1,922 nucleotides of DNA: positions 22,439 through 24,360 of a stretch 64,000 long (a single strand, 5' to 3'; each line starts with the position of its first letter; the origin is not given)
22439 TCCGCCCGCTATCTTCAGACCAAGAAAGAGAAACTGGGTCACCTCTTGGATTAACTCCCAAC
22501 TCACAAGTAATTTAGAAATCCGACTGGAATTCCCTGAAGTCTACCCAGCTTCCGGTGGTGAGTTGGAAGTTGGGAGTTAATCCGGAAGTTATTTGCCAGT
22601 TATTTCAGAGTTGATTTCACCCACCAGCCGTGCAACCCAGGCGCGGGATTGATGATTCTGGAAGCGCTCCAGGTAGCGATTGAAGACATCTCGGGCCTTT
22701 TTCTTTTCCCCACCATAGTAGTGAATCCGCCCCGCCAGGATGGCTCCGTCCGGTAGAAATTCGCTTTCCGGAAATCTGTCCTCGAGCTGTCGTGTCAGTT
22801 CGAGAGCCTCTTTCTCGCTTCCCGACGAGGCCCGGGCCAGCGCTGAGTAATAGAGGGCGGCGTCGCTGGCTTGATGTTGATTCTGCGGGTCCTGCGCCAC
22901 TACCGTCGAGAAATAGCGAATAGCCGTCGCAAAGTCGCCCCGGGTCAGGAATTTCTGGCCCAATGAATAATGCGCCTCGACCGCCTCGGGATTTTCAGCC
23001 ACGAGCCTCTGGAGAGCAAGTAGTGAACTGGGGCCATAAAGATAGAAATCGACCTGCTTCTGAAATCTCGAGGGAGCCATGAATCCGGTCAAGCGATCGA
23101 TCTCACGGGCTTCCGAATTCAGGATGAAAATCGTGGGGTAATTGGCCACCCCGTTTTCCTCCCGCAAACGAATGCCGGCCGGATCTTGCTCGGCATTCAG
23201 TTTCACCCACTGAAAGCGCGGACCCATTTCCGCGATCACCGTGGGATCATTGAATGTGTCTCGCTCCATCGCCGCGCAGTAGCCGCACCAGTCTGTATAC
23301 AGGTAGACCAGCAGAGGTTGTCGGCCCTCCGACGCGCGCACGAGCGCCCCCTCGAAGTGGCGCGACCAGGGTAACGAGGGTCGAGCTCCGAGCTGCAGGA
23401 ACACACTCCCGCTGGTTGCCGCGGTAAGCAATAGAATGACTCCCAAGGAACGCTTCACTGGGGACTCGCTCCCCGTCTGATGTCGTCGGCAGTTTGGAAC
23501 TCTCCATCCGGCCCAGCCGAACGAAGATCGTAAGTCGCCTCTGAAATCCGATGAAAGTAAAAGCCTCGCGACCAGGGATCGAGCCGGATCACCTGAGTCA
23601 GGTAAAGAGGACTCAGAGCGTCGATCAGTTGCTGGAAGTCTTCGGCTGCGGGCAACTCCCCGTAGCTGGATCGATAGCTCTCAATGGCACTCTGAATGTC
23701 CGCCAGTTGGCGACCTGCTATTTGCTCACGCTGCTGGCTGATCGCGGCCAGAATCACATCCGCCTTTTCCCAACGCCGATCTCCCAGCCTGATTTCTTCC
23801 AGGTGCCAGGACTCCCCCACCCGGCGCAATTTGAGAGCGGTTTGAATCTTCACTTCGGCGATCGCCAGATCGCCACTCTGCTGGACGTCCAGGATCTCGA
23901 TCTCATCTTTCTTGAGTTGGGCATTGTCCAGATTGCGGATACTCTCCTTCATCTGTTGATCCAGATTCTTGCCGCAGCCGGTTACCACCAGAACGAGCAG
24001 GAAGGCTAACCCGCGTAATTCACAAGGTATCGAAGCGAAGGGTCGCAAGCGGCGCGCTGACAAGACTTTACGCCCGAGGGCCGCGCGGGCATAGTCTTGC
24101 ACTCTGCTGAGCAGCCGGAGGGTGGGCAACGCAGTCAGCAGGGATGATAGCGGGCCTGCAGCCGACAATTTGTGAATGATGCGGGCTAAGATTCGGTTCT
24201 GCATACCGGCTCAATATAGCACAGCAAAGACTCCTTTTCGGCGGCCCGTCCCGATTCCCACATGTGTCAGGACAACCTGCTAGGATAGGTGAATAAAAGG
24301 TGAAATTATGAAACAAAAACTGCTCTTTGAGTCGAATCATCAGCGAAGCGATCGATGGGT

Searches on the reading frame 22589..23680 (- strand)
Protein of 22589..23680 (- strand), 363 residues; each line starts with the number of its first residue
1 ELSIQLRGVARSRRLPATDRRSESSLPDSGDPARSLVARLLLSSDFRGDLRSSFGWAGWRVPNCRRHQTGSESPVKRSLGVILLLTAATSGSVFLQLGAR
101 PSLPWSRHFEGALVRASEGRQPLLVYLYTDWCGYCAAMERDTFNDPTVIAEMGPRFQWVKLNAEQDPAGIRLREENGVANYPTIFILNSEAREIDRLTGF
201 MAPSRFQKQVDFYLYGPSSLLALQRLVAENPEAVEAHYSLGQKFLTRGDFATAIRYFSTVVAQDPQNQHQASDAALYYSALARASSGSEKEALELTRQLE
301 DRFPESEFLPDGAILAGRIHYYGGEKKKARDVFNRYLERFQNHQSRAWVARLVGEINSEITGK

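Call 55: search_protein_families(library=pfam, proteins=[window:22589-23680:-], max_evalue=0.001)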
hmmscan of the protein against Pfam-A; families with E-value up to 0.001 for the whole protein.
window:22589-23680:- (363 aa): 13 families
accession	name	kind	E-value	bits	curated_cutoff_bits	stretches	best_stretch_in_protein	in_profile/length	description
PF13899.12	Thioredoxin_7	-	4.7e-12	46.3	27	1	105-188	2-82/83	Thioredoxin-like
PF13098.12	Thioredoxin_2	-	5e-11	43.3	27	1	118-208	3-102/104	Thioredoxin-like domain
PF13432.12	TPR_16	-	5.8e-11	43.1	32.7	1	221-267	18-64/65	Tetratricopeptide repeat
PF07719.23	TPR_2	-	2.7e-09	36.8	27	0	235-267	2-34/34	Tetratricopeptide repeat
PF13174.12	TPR_6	-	4.8e-09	36.7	26.3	0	316-342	6-32/33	Tetratricopeptide repeat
PF13428.12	TPR_14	-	2.2e-08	34.4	23.5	0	313-349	4-39/44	Tetratricopeptide repeat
PF14559.12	TPR_19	-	1.6e-07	32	25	0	222-269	13-60/68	Tetratricopeptide repeat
PF03190.21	Thioredox_DsbH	-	1.7e-07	31.8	27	1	89-167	6-84/163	Protein of unknown function, DUF255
PF13525.12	YfiO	-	9.1e-06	26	25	1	271-354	3-86/203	Outer membrane lipoprotein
PF00085.26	Thioredoxin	-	1.7e-05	25.2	23.5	1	119-204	17-95/103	Thioredoxin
PF00515.34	TPR_1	-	1.7e-05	24.9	27.8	1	235-267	2-34/34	Tetratricopeptide repeat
PF13424.12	TPR_12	-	8.1e-05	23.2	30.1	0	221-261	30-72/77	Tetratricopeptide repeat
PF09976.15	TPR_21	-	0.001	19.3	25.5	0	267-346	32-112/193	Tetratricopeptide repeat-like domain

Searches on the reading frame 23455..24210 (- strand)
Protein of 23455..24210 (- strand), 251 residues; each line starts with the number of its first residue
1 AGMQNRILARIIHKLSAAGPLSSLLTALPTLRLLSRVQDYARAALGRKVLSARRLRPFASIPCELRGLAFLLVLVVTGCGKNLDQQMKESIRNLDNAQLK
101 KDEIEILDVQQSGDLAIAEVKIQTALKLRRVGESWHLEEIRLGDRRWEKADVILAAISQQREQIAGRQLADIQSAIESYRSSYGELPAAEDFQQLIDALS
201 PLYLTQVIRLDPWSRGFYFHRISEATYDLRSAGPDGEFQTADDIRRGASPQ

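Call 55: search_protein_families(library=pfam, proteins=[window:23455-24210:-], max_evalue=0.001)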
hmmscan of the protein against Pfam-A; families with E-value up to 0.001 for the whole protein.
window:23455-24210:- (251 aa): 1 family
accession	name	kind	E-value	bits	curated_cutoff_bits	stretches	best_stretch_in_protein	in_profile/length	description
PF08334.16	T2SSG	-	1.7e-07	31.7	21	1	154-242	3-100/108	Type II secretion system (T2SS), protein G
